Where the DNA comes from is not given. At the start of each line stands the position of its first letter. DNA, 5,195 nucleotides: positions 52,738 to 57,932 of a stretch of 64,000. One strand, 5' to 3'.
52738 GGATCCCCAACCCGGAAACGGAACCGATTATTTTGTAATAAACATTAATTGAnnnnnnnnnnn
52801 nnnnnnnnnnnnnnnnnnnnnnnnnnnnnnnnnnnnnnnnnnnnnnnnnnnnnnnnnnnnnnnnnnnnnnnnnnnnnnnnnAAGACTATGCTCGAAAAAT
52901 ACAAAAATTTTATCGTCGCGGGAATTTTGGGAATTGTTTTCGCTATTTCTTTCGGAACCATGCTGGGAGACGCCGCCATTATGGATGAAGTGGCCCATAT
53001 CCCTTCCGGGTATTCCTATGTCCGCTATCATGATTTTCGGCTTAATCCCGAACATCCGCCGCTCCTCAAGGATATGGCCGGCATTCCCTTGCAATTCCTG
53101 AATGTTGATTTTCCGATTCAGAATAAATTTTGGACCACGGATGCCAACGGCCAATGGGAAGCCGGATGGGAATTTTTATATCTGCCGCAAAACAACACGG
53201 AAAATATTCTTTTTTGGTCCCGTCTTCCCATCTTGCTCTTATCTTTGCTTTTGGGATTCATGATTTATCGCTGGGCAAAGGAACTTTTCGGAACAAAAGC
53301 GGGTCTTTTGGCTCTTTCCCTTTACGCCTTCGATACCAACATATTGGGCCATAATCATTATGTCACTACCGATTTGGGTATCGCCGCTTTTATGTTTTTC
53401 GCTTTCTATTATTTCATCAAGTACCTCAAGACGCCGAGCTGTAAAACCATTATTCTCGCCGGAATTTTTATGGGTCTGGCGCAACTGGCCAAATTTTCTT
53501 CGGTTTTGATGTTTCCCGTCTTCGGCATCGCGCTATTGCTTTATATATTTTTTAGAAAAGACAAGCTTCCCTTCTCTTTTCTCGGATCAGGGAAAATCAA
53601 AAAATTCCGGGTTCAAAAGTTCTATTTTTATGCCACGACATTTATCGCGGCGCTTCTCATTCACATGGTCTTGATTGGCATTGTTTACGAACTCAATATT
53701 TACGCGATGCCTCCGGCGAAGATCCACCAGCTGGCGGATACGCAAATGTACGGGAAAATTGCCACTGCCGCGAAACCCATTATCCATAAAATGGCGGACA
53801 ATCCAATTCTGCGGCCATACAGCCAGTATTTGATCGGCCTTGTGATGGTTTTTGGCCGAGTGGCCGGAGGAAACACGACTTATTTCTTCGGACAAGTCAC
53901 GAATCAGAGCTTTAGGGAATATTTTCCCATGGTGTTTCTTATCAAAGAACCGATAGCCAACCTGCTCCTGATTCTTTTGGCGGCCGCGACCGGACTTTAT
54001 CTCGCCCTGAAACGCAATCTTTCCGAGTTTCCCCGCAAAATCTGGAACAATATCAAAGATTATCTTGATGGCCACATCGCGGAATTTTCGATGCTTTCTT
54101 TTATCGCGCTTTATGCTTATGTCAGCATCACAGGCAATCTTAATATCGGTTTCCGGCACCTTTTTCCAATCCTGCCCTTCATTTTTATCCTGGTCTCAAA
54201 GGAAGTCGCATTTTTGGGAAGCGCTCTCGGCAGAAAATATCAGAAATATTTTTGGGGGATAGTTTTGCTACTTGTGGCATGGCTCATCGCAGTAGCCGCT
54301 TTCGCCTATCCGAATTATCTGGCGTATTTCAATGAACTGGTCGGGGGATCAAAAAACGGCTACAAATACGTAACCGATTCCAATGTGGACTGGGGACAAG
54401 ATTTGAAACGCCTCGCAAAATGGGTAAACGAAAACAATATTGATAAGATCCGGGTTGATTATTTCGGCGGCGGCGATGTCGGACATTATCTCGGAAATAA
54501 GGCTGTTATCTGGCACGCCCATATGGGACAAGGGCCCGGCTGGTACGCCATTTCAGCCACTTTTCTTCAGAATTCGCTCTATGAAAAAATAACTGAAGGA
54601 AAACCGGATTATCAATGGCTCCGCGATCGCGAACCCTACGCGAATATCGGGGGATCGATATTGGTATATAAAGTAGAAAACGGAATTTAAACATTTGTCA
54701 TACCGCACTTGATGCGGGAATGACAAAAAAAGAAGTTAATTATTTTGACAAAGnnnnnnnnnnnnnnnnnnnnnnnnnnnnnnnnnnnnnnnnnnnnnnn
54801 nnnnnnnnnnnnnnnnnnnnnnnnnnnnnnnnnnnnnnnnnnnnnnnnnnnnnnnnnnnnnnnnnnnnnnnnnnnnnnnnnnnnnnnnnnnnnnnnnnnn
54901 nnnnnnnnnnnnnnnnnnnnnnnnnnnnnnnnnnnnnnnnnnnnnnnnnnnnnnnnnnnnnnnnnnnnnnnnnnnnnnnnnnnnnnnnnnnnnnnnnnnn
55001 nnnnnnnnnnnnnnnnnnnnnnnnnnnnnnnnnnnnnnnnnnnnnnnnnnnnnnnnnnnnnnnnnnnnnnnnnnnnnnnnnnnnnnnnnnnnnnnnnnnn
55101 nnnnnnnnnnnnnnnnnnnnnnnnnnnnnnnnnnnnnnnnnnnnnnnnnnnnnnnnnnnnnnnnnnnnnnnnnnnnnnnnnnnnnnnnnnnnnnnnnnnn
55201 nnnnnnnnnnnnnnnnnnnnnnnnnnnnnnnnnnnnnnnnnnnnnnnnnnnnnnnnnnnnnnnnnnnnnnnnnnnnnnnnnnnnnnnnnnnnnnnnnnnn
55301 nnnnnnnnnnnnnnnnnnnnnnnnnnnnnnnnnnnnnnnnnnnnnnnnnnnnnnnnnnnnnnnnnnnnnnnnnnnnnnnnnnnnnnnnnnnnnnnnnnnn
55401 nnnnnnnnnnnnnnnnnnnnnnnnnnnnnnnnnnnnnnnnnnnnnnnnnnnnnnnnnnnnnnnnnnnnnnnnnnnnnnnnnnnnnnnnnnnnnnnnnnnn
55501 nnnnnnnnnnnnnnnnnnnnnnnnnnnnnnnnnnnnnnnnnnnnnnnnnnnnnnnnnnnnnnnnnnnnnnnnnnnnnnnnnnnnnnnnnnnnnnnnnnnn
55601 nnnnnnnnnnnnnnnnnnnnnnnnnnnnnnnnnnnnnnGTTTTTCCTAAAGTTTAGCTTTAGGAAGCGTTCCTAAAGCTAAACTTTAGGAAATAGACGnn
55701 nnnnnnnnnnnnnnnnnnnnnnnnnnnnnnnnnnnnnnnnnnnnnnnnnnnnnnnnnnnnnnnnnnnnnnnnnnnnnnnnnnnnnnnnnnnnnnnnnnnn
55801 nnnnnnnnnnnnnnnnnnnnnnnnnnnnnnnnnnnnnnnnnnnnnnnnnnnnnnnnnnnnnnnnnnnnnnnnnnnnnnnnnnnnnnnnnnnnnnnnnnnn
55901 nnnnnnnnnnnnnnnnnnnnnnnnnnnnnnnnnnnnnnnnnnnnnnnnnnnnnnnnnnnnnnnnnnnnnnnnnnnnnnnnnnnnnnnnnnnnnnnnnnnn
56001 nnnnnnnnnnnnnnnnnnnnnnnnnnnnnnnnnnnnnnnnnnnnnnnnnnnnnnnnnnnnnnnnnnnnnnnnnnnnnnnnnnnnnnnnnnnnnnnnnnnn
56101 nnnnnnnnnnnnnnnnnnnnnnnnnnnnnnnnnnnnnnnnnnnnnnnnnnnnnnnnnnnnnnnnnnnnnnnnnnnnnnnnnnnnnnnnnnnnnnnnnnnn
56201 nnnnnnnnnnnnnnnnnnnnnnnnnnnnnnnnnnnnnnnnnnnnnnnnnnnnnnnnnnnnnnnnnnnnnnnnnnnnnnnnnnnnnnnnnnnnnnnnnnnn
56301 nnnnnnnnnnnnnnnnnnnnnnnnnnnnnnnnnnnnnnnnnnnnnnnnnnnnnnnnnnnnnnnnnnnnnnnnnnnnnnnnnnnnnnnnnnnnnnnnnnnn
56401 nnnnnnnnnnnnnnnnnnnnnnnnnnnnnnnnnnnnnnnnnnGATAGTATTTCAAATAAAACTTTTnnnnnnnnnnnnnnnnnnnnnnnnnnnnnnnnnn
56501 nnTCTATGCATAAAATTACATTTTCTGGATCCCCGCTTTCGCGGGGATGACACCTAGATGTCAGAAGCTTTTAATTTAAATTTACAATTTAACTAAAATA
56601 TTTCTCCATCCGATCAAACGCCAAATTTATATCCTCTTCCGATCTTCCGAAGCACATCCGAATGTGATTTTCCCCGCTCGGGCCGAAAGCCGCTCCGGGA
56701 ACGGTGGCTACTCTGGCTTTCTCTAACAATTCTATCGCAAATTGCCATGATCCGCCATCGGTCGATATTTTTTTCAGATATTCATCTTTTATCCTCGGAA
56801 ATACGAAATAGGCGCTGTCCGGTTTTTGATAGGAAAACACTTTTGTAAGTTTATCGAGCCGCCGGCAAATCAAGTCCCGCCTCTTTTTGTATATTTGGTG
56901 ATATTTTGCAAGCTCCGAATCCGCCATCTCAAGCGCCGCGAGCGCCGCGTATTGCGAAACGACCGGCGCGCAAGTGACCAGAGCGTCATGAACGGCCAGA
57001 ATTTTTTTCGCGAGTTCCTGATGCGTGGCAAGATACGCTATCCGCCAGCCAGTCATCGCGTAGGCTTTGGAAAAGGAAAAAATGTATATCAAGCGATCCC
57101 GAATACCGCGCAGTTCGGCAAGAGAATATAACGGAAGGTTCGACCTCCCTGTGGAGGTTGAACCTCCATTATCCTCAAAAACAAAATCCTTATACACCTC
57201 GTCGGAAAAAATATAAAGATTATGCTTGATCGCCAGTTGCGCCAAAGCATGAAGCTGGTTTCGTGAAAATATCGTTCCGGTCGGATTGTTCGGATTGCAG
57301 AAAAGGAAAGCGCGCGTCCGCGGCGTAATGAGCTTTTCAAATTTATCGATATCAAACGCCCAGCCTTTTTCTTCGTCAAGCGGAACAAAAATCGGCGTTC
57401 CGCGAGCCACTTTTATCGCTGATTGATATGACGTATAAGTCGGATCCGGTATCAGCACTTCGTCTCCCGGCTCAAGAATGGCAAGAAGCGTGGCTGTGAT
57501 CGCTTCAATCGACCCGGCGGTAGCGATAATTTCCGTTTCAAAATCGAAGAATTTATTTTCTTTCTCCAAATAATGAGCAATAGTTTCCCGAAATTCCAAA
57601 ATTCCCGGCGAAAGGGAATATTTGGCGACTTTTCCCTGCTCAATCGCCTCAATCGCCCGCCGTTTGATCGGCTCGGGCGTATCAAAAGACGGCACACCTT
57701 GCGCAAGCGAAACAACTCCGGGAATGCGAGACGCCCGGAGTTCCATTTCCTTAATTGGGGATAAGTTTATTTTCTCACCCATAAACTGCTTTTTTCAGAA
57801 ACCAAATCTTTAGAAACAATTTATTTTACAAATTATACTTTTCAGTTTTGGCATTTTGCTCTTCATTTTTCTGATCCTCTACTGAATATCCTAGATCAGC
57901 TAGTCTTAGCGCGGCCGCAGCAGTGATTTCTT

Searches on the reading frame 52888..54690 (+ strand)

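Call 17: search_protein_families(library=pfam, proteins=[window:52888-54690:+], max_evalue=0.00001)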
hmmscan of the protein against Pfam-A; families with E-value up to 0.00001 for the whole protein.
window:52888-54690:+ (600 aa): 2 families
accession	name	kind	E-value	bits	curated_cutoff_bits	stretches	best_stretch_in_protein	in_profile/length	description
PF13231.12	PMT_2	-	1.5e-13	51.7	26.1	1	112-218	25-131/160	Dolichyl-phosphate-mannose-protein mannosyltransferase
PF02366.24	PMT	-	3.4e-08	33.8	22.7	1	40-261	31-231/245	Dolichyl-phosphate-mannose-protein mannosyltransferase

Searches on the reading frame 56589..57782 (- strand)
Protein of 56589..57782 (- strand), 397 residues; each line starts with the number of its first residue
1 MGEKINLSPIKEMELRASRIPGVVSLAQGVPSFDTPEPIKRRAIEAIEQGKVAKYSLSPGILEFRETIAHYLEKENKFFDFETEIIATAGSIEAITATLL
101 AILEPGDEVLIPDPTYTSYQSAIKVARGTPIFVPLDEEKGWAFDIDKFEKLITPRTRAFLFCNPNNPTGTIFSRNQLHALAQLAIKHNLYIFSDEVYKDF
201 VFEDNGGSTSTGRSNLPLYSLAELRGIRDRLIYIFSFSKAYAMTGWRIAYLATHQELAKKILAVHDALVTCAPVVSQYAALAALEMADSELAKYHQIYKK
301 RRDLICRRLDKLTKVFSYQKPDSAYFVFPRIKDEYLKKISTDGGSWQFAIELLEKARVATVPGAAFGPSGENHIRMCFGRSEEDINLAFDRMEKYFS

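Call 17: search_protein_families(library=pfam, proteins=[window:56589-57782:-], max_evalue=0.00001)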
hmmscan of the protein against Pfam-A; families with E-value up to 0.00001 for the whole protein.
window:56589-57782:- (397 aa): 3 families
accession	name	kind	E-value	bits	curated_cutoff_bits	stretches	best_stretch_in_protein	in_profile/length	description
PF00155.27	Aminotran_1_2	-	2.1e-71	241.5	19.7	1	23-390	3-359/361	Aminotransferase class I and II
PF01041.23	DegT_DnrJ_EryC1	-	3.7e-10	40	19.8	1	59-194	24-145/360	DegT/DnrJ/EryC1/StrS aminotransferase family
PF00266.25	Aminotran_5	-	2.1e-07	30.7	21.5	1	78-182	55-166/371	Aminotransferase class-V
